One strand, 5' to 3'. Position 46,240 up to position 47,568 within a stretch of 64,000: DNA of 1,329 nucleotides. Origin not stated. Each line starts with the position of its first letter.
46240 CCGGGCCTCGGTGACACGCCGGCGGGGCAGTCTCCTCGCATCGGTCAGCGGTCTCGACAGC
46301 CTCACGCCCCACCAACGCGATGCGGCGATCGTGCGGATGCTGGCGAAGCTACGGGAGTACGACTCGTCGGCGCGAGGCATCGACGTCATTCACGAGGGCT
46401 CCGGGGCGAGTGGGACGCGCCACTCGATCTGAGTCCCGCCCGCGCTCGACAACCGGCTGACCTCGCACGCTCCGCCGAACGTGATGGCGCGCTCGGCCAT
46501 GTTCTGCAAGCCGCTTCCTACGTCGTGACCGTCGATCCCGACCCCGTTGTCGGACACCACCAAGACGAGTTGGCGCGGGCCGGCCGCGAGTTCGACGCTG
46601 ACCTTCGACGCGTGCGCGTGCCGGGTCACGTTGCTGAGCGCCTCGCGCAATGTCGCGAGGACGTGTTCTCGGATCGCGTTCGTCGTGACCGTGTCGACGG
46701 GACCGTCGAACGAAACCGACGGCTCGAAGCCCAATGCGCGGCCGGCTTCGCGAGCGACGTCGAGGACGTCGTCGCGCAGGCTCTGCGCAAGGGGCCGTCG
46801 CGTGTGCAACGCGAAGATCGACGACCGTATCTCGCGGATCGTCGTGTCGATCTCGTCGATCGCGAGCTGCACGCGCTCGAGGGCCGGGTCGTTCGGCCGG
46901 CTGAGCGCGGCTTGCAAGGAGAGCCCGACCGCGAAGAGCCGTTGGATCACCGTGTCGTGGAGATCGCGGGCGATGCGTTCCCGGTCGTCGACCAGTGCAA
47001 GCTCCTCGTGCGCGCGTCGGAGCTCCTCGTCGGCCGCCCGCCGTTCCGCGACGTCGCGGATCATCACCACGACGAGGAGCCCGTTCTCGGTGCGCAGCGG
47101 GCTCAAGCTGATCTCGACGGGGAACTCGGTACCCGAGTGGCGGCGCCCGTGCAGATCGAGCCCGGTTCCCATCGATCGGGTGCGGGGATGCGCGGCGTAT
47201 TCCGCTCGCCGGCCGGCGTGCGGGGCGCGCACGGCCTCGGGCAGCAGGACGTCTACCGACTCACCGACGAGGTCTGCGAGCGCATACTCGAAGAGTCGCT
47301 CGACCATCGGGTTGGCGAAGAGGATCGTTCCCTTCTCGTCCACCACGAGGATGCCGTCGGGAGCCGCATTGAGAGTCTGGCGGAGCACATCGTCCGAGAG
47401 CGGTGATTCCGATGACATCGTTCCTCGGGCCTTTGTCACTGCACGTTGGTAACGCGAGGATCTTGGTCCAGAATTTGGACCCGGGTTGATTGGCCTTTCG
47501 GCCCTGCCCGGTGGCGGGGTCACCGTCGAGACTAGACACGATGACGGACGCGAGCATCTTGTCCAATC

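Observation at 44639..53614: DevR/DosR-centred dormancy island with four PPOX paralogues and an uncoupled PAS kinase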

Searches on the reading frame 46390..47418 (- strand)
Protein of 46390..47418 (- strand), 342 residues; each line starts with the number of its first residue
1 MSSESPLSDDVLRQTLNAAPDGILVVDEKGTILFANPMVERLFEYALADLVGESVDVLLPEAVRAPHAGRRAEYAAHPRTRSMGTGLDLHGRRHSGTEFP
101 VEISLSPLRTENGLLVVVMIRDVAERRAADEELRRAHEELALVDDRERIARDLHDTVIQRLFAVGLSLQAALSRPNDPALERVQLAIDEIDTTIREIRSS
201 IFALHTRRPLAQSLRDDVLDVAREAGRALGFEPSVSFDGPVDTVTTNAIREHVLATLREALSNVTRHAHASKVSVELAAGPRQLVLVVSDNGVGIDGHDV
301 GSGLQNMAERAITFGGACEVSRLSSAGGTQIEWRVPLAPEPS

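Call 6: search_protein_families(library=pfam, proteins=[window:46390-47418:-])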
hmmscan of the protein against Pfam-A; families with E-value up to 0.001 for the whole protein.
window:46390-47418:- (342 aa): 8 families
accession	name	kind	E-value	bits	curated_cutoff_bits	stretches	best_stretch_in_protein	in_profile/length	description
PF00989.32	PAS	-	4.7e-14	52.8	22.6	1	12-123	3-113/113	PAS fold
PF08448.16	PAS_4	-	2.7e-13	50.5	23.1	1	16-128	1-110/110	PAS fold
PF13426.13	PAS_9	-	3.6e-13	50.1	27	1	20-125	1-103/103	PAS domain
PF07730.19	HisKA_3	-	1.5e-12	48.3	24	1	146-206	2-65/68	Histidine kinase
PF13188.13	PAS_8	-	6.9e-09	35.7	21.8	1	12-63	3-55/65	PAS domain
PF02518.31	HATPase_c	-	4.8e-08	33.9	26.4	1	253-338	6-110/111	Histidine kinase-, DNA gyrase B-, and HSP90-like ATPase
PF13581.12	HATPase_c_2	-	2e-06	28.3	27.4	1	249-298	28-82/127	Histidine kinase-like ATPase domain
PF24820.1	Diguanyl_cycl_sensor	-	4.7e-05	23.7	28.1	1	21-119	7-107/109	Diguanylate cyclase-like sensor domain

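Call 15: find_related_loci(query=window:46390-47418:-, collection=genome_contigs, flank=10000)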
Query window:46390-47418:- (342 aa) in genome_contigs; peptide patterns used: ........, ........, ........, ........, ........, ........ (x = any residue, [..] = any of these).
599 stretches matched a pattern (row limit reached: there are more); 545 encode a relative of the query (tblastn E <= 1e-3); the best 80 are kept; 80 distinct loci.
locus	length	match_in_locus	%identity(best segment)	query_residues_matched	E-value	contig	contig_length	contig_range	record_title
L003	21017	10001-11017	53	1-338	5e-98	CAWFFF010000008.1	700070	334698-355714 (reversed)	MAG: uncultured Actinomycetes bacterium isolate MFD02416.bin.2.90 genome assembly, contig: contig_4417, whole genome sho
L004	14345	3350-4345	38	12-340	3e-58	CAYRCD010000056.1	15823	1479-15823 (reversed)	MAG TPA_asm: uncultured Dehalococcoidia bacterium isolate SRP119689_co1_202 genome assembly, contig: NODE_5204_length_15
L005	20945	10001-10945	39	21-338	3e-57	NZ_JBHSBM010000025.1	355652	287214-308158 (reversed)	Planomonospora corallina strain TBRC 4489 GCM70011548_47, whole genome shotgun sequence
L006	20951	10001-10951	40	21-340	4e-56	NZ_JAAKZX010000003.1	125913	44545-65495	Streptomyces ureilyticus strain YC419 YC419_contig_3_length_125913_coverage_112.1_0.95, whole genome shotgun sequence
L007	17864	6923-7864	41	21-337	7e-53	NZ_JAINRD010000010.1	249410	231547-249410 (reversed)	Streptomyces aculeolatus strain DSM 41644 10_length_249410_depth_0.85x, whole genome shotgun sequence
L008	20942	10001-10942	40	21-337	2e-52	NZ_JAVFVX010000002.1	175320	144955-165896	Streptomyces sp. ADMS NODE_2_length_175320_cov_42.354383, whole genome shotgun sequence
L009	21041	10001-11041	36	3-337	3e-50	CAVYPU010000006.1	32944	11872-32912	MAG: uncultured Acidobacteriota bacterium isolate MFD05512.bin.2.159 genome assembly, contig: contig_12949, whole genome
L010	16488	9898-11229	38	12-336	7e-49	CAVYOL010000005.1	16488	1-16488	MAG: uncultured Acidimicrobiia bacterium isolate MFD05841.bin.2.228 genome assembly, contig: contig_45813, whole genome 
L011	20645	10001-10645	43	120-338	2e-47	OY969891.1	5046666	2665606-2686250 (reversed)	MAG: uncultured Acidimicrobiaceae bacterium isolate MFD09286.bin.1.140 genome assembly, chromosome: 1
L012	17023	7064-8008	40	21-337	9e-46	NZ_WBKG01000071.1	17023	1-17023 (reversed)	Streptomyces triticiradicis strain NEAU-H2 Scaffold71, whole genome shotgun sequence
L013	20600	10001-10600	48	139-336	1e-44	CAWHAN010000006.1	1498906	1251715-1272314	MAG: uncultured Acidimicrobiia bacterium isolate MFD04212.bin.2.46 genome assembly, contig: contig_3280, whole genome sh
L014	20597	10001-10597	46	138-336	2e-44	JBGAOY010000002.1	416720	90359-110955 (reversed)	MAG: Acidimicrobiales bacterium isolate MAG_AAO_AS.63 AAOAS-63_NODE_2_length_416720_cov_21.438352, whole genome shotgun 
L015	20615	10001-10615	48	134-337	4e-44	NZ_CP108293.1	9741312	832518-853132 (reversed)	Streptomyces sp. NBC_00028 chromosome, complete genome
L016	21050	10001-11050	35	3-340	8e-43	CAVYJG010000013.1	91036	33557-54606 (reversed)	MAG: uncultured Acidobacteriota bacterium isolate MFD01476.bin.2.37 genome assembly, contig: contig_36188, whole genome 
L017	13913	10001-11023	33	12-339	7e-42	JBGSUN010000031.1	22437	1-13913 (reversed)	MAG: Planctomycetaceae bacterium isolate JTS-AC433 k141_1323218, whole genome shotgun sequence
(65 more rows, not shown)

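Call 23: search_solved_structures(query=window:46390-47418:-, max_evalue=0.01, show_alignments=4)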
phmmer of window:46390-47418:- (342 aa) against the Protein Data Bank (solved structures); distinct sequences matched with E-value up to 0.01: 32.
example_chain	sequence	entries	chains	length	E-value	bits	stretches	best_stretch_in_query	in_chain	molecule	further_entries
8sbm_A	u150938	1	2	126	1.2e-15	61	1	228-338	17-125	GAF domain-containing protein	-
3zxo_A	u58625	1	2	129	1.6e-15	60.6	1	227-338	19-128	REDOX SENSOR HISTIDINE KINASE RESPONSE REGULATOR DEVS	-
10jx_A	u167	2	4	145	2.3e-15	60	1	14-124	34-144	Multi-sensor signal transduction histidine kinase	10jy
3zxq_A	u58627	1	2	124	7.8e-15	58.3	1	232-337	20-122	HYPOXIA SENSOR HISTIDINE KINASE RESPONSE REGULATOR DOST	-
1y28_A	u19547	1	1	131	1.3e-13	54.3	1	11-133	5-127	Sensor protein fixL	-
1dp6_A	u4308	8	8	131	1.8e-13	53.8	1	11-133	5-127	FIXL PROTEIN | SENSOR PROTEIN FIXL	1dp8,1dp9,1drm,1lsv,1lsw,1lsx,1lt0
2cmn_A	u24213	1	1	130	2.8e-13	53.1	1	12-133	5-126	SENSOR PROTEIN FIXL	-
8js5_A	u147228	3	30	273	2.9e-13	53.1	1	11-140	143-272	Sensor protein FixL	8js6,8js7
3gig_A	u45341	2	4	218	1.6e-12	50.7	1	125-335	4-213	Sensor histidine kinase desK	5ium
7ssj_A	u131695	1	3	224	2.4e-12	50.1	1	124-335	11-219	Sensor histidine kinase DesK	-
1xj4_A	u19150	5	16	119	8.4e-12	48.3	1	19-132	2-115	Sensor protein fixL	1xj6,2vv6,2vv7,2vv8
1d06_A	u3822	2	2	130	1.2e-11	47.8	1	9-123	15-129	nitrogen fixation regulatory protein fixL | FIXL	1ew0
3gie_A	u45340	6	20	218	2.1e-11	47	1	125-335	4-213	Sensor histidine kinase desK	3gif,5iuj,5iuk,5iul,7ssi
4gt8_A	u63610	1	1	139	3.5e-11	46.3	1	245-341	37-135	Sensor protein vraS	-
1xj2_A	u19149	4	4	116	1.2e-10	44.5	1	21-132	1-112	Sensor protein fixL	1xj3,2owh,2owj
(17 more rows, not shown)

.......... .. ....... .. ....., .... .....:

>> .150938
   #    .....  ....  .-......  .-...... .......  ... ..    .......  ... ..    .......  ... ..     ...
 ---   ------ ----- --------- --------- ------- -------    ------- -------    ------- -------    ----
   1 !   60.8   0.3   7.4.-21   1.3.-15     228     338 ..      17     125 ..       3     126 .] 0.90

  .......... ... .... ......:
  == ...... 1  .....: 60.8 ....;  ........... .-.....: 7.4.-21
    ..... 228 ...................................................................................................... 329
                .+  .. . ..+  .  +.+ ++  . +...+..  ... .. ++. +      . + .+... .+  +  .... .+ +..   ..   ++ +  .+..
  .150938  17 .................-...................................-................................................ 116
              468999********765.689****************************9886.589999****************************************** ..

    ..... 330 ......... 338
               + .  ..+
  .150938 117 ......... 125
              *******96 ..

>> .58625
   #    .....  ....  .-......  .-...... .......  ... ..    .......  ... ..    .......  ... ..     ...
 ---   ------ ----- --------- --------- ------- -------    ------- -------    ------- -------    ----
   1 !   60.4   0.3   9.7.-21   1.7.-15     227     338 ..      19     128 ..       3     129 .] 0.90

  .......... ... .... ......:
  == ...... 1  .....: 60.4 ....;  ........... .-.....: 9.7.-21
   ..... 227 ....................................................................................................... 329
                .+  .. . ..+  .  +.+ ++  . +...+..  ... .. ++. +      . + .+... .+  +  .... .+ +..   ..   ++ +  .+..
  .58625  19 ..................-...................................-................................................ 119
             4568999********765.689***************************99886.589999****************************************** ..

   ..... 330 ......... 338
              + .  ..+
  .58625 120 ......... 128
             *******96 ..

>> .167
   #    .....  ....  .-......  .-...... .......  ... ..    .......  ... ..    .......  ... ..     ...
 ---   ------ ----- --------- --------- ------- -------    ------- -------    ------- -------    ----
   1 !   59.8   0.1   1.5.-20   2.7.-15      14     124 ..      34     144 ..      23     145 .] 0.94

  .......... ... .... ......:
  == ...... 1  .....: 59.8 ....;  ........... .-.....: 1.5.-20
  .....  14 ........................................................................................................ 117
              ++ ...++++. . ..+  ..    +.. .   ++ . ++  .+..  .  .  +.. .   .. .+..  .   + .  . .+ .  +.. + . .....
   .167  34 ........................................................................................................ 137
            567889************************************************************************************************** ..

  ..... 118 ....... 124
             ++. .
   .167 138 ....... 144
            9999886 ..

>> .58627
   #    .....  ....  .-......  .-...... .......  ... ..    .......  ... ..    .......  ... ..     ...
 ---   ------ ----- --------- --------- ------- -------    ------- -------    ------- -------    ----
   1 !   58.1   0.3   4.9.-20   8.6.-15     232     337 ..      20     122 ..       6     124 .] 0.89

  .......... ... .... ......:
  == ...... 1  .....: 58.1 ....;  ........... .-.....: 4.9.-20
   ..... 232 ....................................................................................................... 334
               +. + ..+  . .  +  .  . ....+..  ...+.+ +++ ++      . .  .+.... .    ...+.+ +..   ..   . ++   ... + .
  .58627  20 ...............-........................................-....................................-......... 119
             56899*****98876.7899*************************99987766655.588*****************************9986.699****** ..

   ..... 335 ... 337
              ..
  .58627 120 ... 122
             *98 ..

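Call 34: find_homologous_proteins(query=window:46390-47418:-, region=130-342, max_evalue=1e-10)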
Query window:46390-47418:-, residues 130-342 (213 aa): 6632 proteins with E <= 1e-10 among 8000 candidates; the best 120 are listed.
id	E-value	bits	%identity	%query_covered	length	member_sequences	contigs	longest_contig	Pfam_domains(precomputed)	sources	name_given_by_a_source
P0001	1.8e-123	428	96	100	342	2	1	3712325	PF13426.14,PF13188.14,PF13581.13,PF07730.20,PF08448.17,PF02518.32,PF00989.32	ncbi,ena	-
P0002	1.3e-91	324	74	98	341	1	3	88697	PF13426.14,PF13188.14,PF12860.14,PF13581.13,PF07730.20,PF08448.17,PF02518.32,PF00989.32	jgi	jgi:PAS domain S-box-containing protein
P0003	1.1e-90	321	73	100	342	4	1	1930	PF13426.14,PF13188.14,PF12860.14,PF07730.20,PF08448.17,PF02518.32,PF00989.32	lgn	-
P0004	2.1e-90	320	74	98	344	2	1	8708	PF13426.14,PF13188.14,PF12860.14,PF07730.20,PF08448.17,PF02518.32,PF00989.32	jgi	jgi:two-component system, NarL family, sensor histidine kinase DevS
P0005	7.5e-90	318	73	99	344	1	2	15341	PF13426.14,PF13188.14,PF12860.14,PF13581.13,PF07730.20,PF08448.17,PF02518.32,PF00989.32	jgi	jgi:two-component system, NarL family, sensor histidine kinase DevS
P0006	1.2e-89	318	73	98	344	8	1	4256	PF13426.14,PF13188.14,PF12860.14,PF07730.20,PF08448.17,PF02518.32,PF00989.32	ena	-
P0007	3.7e-89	316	73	99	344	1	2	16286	PF13426.14,PF13188.14,PF12860.14,PF24820.2,PF07730.20,PF08448.17,PF02518.32,PF00989.32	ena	-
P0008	3.9e-89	316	73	99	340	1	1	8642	PF13426.14,PF13188.14,PF12860.14,PF24820.2,PF07730.20,PF08448.17,PF02518.32,PF00989.32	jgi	jgi:two-component system sensor histidine kinase DevS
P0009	6.2e-89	315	72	98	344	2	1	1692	PF13426.14,PF13188.14,PF12860.14,PF13581.13,PF07730.20,PF08448.17,PF02518.32,PF00989.32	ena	-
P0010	8.1e-89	315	72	98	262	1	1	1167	PF13581.13,PF07730.20,PF02518.32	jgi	jgi:signal transduction histidine kinase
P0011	1.1e-88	314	74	98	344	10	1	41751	PF13426.14,PF13188.14,PF12860.14,PF13581.13,PF07730.20,PF08448.17,PF02518.32,PF00989.32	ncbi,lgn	-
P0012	2.8e-88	313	73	98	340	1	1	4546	PF13426.14,PF13188.14,PF12860.14,PF07730.20,PF08448.17,PF02518.32,PF00989.32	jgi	jgi:two-component system sensor histidine kinase DevS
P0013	2.8e-88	313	72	99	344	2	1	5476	PF13426.14,PF13188.14,PF12860.14,PF07730.20,PF08448.17,PF02518.32,PF00989.32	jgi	jgi:two-component system sensor histidine kinase DevS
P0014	4.3e-88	312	71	100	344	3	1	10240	PF13426.14,PF13188.14,PF13581.13,PF07730.20,PF08448.17,PF02518.32,PF00989.32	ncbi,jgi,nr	ncbi:MAG: hypothetical protein QOJ71_388 [Actinomycetota bacterium]|jgi:PAS domain S-box-containing 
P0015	9.6e-88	311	72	99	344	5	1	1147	PF13426.14,PF13188.14,PF12860.14,PF07730.20,PF08448.17,PF02518.32,PF00989.32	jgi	jgi:PAS domain S-box-containing protein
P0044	2.2e-79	284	67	98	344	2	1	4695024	PF13426.14,PF13188.14,PF12860.14,PF24820.2,PF13581.13,PF07730.20,PF08448.17,PF02518.32,PF00989.32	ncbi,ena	-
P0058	5.6e-76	273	63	99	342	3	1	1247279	PF13426.14,PF13188.14,PF12860.14,PF24820.2,PF07730.20,PF08448.17,PF02518.32,PF00989.32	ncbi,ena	-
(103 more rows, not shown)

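Call 35: find_encoding_contigs(protein=P0044, flank=10000, max_places=2)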
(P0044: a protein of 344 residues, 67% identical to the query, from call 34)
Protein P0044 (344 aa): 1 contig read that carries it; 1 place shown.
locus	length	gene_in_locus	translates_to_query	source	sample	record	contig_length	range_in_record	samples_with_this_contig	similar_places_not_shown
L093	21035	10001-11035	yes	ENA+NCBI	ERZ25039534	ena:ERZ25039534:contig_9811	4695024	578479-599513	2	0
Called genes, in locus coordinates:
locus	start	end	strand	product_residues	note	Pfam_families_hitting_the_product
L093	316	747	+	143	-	PF02424:ApbE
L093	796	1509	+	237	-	PF00072:Response_reg, PF00486:Trans_reg_C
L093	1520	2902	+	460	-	PF17203:sCache_3_2 (weak), PF00672:HAMP, PF00512:HisKA, PF13581:HATPase_c_2 (weak), PF02518:HATPase_c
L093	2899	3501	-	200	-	-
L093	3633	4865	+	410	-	PF00326:Peptidase_S9 (faint), PF00561:Abhydrolase_1 (faint), PF03583:LIP, PF12146:Hydrolase_4 (faint)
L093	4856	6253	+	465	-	PF02515:CoA_transf_3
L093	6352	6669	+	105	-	-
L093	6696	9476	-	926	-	PF13302:Acetyltransf_3 (faint), PF00583:Acetyltransf_1, PF13508:Acetyltransf_7 (faint), PF02629:CoA_binding, PF13380:CoA_binding_2, PF13607:Succ_CoA_lig, PF19045:Ligase_CoA_2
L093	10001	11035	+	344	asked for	PF00989:PAS, PF13188:PAS_8, PF08448:PAS_4, PF13426:PAS_9, PF24820:Diguanyl_cycl_sensor (weak), PF07730:HisKA_3, PF13581:HATPase_c_2 (weak), PF02518:HATPase_c, +1 more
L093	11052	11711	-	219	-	PF00072:Response_reg, PF00196:GerE, PF08281:Sigma70_r4_2 (weak)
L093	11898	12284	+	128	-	-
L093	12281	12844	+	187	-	-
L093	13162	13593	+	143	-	-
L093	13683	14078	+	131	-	PF12900:Pyridox_ox_2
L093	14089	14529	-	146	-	PF12900:Pyridox_ox_2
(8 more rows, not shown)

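Call 36: find_encoding_contigs(protein=P0058, flank=10000, max_places=2)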
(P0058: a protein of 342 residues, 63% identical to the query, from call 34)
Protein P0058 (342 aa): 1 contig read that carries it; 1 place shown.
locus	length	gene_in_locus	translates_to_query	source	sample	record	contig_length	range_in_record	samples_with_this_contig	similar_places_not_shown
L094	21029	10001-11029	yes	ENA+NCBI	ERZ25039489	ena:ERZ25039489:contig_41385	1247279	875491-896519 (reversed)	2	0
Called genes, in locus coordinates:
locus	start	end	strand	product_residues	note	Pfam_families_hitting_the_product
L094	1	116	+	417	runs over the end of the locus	PF04909:Amidohydro_2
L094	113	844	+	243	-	PF04962:KduI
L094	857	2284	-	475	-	PF00083:Sugar_tr (weak), PF05977:MFS_3 (faint), PF07690:MFS_1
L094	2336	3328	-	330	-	PF00296:Bac_luciferase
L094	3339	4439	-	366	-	PF00296:Bac_luciferase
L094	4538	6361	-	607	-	PF07690:MFS_1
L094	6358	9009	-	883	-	PF00690:Cation_ATPase_N, PF00122:E1-E2_ATPase, PF00702:Hydrolase, PF13246:Cation_ATPase, PF00689:Cation_ATPase_C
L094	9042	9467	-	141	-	PF00582:Usp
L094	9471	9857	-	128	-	PF12900:Pyridox_ox_2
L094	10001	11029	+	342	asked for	PF00989:PAS, PF13188:PAS_8, PF08448:PAS_4, PF12860:PAS_7, PF13426:PAS_9, PF24820:Diguanyl_cycl_sensor (weak), PF07730:HisKA_3, PF02518:HATPase_c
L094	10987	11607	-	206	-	-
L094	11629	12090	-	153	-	PF12900:Pyridox_ox_2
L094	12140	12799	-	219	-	PF00072:Response_reg, PF00196:GerE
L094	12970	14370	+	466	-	PF13473:Cupredoxin_1, PF00394:Cu-oxidase (faint), PF07732:Cu-oxidase_3, PF07731:Cu-oxidase_2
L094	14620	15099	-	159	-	-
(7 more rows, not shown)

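Call 39: search_protein_families(library=ncbifam, proteins=[window:46390-47418:-], max_evalue=0.001)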
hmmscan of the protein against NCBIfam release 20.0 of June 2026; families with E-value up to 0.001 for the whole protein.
window:46390-47418:- (342 aa): 21 families
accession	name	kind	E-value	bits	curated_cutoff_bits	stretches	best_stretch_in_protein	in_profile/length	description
NF047786.1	his_kin_MadS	equivalog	2.9e-24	86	500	1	124-336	209-434/434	MadS family sensor histidine kinase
NF052443.1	SensHisKinMctS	equivalog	1.9e-22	79.3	700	1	117-337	220-448/457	two-component system sensor histidine kinase MctS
NF007896.0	PRK10600.1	equivalog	3.7e-22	78.7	578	1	110-332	356-580/598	nitrate/nitrite two-component system sensor histidine kinase NarX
TIGR00229.1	sensory_box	domain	7e-20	71.4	22.9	1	9-133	4-126/126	PAS domain S-box protein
NF052531.1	Strep_LiaS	equivalog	1.8e-19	70.2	450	1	136-337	123-327/328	envelope stress sensor histidine kinase LiaS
NF041777.1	sens_FixL_Rhizob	equivalog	4.9e-18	65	850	1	9-188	122-307/485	sensor protein FixL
NF008184.0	PRK10935.1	equivalog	1.5e-14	53.5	553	1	134-333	352-555/565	nitrate/nitrite two-component system sensor histidine kinase NarQ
NF008649.0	PRK11644.1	equivalog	1.4e-13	50.4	408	1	146-336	304-495/499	signal transduction histidine-protein kinase/phosphatase UhpB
NF008467.0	PRK11359.1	equivalog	1.4e-10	39.9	857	1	8-136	10-138/800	oxygen-sensing cyclic-di-GMP phosphodiesterase DosP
NF008468.0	PRK11360.1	equivalog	1.6e-09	36.7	646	1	16-141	274-394/616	two-component system sensor histidine kinase AtoS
NF047322.1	HK_morpho_MacS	equivalog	3.2e-09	36.5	300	1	125-297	162-321/367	MacS family sensor histidine kinase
TIGR02966.1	phoR_proteo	equivalog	1.9e-08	33.7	334.2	1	12-129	8-110/333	phosphate regulon sensor histidine kinase PhoR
TIGR02040.1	PpsR-CrtJ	equivalog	8e-07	28.4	275.4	1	8-138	250-381/442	transcriptional regulator PpsR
NF007298.0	PRK09776.1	equivalog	2e-06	25.9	1135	1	12-149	557-698/1111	diguanylate cyclase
NF046044.1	PnpS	equivalog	1.1e-05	24.6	400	0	9-55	54-100/390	two-component system histidine kinase PnpS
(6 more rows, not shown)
